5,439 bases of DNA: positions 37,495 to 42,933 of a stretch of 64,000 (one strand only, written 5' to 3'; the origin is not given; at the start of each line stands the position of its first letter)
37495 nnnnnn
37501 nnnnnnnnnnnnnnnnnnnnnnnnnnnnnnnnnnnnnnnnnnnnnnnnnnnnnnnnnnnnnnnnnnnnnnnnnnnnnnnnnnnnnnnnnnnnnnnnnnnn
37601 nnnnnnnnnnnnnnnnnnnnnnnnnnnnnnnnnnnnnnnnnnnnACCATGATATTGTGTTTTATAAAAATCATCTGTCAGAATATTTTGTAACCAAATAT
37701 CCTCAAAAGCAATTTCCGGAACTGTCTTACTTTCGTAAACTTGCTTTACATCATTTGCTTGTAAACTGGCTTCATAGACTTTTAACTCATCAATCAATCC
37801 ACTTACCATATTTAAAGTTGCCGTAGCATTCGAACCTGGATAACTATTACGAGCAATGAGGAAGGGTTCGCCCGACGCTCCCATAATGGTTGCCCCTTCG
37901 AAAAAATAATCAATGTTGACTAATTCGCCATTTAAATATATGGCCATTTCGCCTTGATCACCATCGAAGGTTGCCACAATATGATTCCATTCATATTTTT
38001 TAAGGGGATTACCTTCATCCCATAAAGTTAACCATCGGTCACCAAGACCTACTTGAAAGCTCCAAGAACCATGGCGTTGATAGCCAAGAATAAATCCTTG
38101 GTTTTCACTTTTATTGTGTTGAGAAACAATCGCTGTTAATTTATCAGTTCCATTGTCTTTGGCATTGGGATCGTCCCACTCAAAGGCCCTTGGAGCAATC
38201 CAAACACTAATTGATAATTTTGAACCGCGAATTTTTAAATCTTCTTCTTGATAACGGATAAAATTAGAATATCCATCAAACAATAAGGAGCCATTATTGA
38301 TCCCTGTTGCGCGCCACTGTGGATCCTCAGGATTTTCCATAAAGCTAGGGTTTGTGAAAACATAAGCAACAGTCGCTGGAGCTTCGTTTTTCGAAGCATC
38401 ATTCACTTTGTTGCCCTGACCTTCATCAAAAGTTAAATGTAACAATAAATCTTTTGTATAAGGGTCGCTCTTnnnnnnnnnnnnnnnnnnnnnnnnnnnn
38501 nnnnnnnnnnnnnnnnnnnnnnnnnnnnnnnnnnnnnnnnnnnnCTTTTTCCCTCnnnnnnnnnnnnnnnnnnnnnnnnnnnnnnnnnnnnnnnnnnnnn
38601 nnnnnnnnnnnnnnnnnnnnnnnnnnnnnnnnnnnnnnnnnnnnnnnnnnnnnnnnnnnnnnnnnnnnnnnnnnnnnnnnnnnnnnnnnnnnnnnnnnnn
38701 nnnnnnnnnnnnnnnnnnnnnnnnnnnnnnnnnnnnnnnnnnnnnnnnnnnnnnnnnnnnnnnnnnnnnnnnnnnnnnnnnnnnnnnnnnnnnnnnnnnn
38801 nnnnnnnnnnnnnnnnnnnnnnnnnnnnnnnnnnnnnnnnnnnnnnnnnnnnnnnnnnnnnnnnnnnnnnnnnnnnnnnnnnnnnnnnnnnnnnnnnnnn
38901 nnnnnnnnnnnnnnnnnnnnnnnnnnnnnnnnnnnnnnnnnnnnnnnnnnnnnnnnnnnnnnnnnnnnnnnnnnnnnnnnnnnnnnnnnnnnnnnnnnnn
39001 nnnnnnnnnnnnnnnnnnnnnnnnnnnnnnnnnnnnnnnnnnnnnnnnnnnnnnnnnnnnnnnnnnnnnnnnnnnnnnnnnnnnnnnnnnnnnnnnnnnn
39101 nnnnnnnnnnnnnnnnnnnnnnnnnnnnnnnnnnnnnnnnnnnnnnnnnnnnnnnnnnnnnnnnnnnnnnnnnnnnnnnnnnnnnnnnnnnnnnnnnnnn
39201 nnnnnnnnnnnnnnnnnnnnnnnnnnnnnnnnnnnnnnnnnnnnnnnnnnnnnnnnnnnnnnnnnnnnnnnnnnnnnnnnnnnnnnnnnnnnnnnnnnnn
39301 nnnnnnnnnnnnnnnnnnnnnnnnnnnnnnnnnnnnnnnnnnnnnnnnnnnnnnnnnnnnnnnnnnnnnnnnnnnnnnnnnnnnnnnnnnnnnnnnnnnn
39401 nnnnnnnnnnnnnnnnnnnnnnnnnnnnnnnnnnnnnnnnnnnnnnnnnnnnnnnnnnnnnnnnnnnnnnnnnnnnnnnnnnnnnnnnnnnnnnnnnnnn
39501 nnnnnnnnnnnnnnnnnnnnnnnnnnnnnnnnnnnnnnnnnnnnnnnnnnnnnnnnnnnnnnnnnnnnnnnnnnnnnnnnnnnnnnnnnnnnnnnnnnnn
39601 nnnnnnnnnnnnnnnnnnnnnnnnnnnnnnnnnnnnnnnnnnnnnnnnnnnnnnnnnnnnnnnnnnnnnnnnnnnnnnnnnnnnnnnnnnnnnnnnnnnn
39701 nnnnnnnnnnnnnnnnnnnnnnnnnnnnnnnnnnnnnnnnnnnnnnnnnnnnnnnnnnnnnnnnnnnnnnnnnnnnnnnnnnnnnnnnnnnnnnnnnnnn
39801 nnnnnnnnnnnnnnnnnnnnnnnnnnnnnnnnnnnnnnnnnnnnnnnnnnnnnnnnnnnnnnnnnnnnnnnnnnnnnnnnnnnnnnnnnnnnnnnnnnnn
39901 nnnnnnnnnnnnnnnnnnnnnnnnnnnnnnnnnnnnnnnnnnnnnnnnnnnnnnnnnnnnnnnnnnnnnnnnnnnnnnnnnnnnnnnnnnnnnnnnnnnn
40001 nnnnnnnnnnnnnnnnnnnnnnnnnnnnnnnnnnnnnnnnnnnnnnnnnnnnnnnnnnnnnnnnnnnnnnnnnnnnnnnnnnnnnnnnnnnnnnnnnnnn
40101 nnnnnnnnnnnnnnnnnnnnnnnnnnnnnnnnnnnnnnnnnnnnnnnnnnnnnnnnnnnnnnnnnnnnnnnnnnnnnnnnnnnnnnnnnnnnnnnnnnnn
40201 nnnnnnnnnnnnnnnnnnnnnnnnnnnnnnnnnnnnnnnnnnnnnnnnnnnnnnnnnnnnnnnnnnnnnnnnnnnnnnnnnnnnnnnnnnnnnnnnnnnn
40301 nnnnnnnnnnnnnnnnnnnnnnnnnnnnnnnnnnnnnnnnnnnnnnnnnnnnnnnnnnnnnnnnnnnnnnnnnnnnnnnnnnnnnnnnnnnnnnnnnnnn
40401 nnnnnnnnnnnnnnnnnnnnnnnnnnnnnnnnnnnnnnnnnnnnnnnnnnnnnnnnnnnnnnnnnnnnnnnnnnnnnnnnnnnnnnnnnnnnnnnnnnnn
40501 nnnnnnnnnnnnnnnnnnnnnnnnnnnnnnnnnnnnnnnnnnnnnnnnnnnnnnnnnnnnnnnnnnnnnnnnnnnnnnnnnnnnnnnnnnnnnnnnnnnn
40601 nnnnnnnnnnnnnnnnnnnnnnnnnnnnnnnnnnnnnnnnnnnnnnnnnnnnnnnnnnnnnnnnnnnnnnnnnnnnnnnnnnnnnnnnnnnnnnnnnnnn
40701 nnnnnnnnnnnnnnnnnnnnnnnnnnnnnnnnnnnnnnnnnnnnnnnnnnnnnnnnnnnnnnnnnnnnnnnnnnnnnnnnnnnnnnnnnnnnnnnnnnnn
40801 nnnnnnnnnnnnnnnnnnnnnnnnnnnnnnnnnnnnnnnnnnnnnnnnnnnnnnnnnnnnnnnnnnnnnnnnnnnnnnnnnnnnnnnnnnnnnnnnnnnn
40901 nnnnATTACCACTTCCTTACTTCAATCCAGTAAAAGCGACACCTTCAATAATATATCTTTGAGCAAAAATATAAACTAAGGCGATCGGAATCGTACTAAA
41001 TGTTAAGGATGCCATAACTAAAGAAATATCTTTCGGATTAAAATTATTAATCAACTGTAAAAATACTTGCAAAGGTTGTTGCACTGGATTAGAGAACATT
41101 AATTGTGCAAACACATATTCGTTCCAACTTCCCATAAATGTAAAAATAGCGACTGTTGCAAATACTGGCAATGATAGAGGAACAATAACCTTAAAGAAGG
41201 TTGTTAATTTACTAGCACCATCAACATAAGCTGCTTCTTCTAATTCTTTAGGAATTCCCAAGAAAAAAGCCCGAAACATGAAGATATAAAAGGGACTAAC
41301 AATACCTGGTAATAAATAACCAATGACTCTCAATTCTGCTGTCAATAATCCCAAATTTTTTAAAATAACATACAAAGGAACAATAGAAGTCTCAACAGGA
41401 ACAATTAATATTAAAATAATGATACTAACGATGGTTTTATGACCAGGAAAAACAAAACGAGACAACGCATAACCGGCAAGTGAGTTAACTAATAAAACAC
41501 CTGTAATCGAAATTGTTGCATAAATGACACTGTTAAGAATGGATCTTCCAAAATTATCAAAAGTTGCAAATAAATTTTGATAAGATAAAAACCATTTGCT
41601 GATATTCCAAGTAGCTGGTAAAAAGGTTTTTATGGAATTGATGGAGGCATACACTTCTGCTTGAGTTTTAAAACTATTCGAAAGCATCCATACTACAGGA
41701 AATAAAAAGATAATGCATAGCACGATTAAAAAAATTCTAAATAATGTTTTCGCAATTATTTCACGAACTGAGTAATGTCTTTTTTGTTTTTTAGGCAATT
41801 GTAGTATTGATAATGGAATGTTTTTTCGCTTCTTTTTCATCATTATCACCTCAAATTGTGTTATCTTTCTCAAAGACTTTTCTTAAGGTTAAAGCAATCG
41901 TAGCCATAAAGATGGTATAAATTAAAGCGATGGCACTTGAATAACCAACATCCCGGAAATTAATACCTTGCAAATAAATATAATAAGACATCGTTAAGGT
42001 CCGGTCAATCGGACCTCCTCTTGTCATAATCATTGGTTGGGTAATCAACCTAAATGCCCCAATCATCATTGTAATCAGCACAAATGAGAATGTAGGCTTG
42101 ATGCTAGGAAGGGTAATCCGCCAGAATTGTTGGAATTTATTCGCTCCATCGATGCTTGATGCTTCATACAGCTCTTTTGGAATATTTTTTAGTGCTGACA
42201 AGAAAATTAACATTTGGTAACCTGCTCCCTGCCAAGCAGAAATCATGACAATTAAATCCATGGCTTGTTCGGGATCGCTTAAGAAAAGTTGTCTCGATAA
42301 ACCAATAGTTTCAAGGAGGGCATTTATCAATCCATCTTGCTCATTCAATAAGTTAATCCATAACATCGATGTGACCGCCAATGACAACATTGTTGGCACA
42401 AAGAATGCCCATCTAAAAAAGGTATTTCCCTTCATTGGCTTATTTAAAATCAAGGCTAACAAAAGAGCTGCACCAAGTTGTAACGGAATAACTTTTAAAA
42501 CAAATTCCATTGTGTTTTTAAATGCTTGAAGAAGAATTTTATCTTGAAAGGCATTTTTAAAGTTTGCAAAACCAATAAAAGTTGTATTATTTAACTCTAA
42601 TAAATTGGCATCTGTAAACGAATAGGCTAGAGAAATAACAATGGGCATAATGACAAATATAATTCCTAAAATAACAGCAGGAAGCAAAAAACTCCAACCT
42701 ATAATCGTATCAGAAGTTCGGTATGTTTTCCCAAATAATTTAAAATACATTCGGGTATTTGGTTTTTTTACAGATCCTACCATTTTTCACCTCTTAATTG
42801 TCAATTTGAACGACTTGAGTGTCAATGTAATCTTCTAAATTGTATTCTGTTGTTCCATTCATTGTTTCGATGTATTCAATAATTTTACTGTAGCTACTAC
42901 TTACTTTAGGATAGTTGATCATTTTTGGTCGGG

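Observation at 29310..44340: PUL-like ~15-kb fructan utilisation operon in a Gram-positive, with all extracellular components as lipoproteins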

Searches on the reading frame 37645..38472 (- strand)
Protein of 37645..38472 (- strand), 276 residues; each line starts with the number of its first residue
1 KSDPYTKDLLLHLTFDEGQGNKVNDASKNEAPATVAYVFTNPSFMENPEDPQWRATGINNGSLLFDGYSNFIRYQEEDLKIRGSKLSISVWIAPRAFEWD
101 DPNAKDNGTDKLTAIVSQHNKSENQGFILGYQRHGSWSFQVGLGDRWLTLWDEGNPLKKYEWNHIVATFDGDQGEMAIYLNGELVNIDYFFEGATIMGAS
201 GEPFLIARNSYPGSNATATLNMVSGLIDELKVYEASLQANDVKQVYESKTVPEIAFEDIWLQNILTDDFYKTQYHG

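Call 90: search_solved_structures(query=window:37645-38472:-, max_evalue=1, show_alignments=1)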
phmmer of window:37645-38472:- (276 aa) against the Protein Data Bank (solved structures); distinct sequences matched with E-value up to 1: 3.
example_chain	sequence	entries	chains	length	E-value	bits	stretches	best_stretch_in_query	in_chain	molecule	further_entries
4qvs_A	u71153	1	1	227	5e-05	26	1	153-245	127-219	S-layer domain-containing protein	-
4dqa_A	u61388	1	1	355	0.0034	20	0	155-184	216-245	uncharacterized protein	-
3aih_A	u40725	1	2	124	0.84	12.2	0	72-119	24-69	Protein OS-9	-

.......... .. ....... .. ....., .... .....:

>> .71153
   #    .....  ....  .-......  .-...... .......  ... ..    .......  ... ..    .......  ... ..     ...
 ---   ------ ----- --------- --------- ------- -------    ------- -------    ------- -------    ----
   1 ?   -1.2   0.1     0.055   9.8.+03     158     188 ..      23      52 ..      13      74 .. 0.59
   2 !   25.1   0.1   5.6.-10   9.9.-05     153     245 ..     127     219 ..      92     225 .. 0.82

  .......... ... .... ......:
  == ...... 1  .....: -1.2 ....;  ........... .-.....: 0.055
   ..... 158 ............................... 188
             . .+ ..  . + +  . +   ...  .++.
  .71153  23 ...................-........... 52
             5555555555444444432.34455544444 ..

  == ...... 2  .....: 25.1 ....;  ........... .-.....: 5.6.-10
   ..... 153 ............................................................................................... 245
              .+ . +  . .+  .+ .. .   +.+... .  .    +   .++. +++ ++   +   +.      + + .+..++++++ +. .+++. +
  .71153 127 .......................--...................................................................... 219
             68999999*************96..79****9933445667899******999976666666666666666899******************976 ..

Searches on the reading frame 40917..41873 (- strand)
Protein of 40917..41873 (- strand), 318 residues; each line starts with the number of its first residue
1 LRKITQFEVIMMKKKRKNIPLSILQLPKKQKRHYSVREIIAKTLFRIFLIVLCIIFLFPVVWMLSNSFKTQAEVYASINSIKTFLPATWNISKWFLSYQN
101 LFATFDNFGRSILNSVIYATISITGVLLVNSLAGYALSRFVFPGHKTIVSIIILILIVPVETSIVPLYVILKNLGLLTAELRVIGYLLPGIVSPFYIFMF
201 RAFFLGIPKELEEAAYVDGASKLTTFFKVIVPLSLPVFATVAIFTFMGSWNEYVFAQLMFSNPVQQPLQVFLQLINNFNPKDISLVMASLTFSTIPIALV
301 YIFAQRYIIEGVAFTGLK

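Call 4: search_protein_families(library=pfam, proteins=[window:40917-41873:-], max_evalue=0.01)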
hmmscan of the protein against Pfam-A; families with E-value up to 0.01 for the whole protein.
window:40917-41873:- (318 aa): 1 family
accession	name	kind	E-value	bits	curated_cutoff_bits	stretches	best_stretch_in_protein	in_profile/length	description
PF00528.27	BPD_transp_1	-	1.2e-19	71.2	26.4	1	138-309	9-179/184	Binding-protein-dependent transport system inner membrane component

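Call 98: search_protein_families(library=ncbifam, proteins=[window:40917-41873:-], max_evalue=0.00001)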
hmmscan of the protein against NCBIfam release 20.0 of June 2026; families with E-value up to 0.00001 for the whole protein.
window:40917-41873:- (318 aa): 7 families
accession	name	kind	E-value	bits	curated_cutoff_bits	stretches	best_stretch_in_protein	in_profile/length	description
NF008231.0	PRK10998.1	equivalog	4.6e-26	92.1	261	1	46-318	17-295/296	maltose ABC transporter permease MalG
NF008210.0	PRK10973.1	equivalog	6.1e-25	88.4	297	1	46-312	13-276/281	sn-glycerol-3-phosphate ABC transporter permease UgpE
NF040932.1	ABC_arch_GlcU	equivalog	1.4e-23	83.9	340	1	43-316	3-268/272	glucose ABC transporter permease GlcU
TIGR01581.1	Mo_ABC_porter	hypoth_equivalog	4.2e-10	39.5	210.3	1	108-287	19-209/225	ABC transporter permease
NF007047.0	PRK09500.1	equivalog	4e-08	33.2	326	1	41-271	3-219/257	spermidine/putrescine ABC transporter permease PotC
NF040839.1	tungstate_WtpB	equivalog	7.1e-07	29.1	340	1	110-269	44-213/251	tungstate ABC transporter permease WtpB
TIGR02141.1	modB_ABC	equivalog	8.3e-06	25.6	182.6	1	115-305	3-207/208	molybdate ABC transporter permease subunit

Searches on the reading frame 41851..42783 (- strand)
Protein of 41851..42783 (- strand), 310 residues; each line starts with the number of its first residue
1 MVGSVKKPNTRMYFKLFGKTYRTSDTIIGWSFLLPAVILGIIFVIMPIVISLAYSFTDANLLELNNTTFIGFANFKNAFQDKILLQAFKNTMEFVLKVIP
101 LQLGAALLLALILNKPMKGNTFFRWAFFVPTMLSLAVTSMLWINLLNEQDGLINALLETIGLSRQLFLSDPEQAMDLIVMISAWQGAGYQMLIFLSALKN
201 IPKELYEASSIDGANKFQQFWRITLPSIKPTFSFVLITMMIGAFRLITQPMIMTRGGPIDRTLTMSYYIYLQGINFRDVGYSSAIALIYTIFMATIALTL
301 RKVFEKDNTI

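Call 4: search_protein_families(library=pfam, proteins=[window:41851-42783:-], max_evalue=0.01)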
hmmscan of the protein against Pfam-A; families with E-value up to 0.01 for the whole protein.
window:41851-42783:- (310 aa): 1 family
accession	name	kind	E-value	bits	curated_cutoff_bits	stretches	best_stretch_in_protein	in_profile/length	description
PF00528.27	BPD_transp_1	-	3.9e-17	63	26.4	1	107-306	2-180/184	Binding-protein-dependent transport system inner membrane component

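Call 98: search_protein_families(library=ncbifam, proteins=[window:41851-42783:-], max_evalue=0.00001)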
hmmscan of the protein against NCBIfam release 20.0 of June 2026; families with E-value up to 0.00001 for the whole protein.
window:41851-42783:- (310 aa): 7 families
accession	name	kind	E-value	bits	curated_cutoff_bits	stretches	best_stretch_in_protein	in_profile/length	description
NF007852.0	PRK10561.1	equivalog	1.6e-41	143.1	335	1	27-297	12-281/295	sn-glycerol-3-phosphate ABC transporter permease UgpA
NF040931.1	ABC_arch_GlcT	equivalog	1.1e-27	97.4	360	1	33-296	2-263/278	glucose ABC transporter permease GlcT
NF008232.0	PRK10999.1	equivalog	1e-24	87.2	392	1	65-299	260-510/520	maltose ABC transporter permease MalF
TIGR03262.1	PhnU2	equivalog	1.2e-12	47.3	593.25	1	34-274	8-229/546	putative 2-aminoethylphosphonate ABC transporter permease subunit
NF043074.1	MMSYN1_0196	equivalog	4.3e-07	29.5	350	1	30-303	11-262/277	spermidine/putrescine ABC transporter permease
NF007044.0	PRK09497.1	equivalog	9.7e-07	28.5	348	1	41-298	20-269/285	spermidine/putrescine ABC transporter permease PotB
TIGR00969.1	3a0106s02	subfamily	4.3e-06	26.4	240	0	69-234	44-202/272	sulfate ABC transporter permease subunit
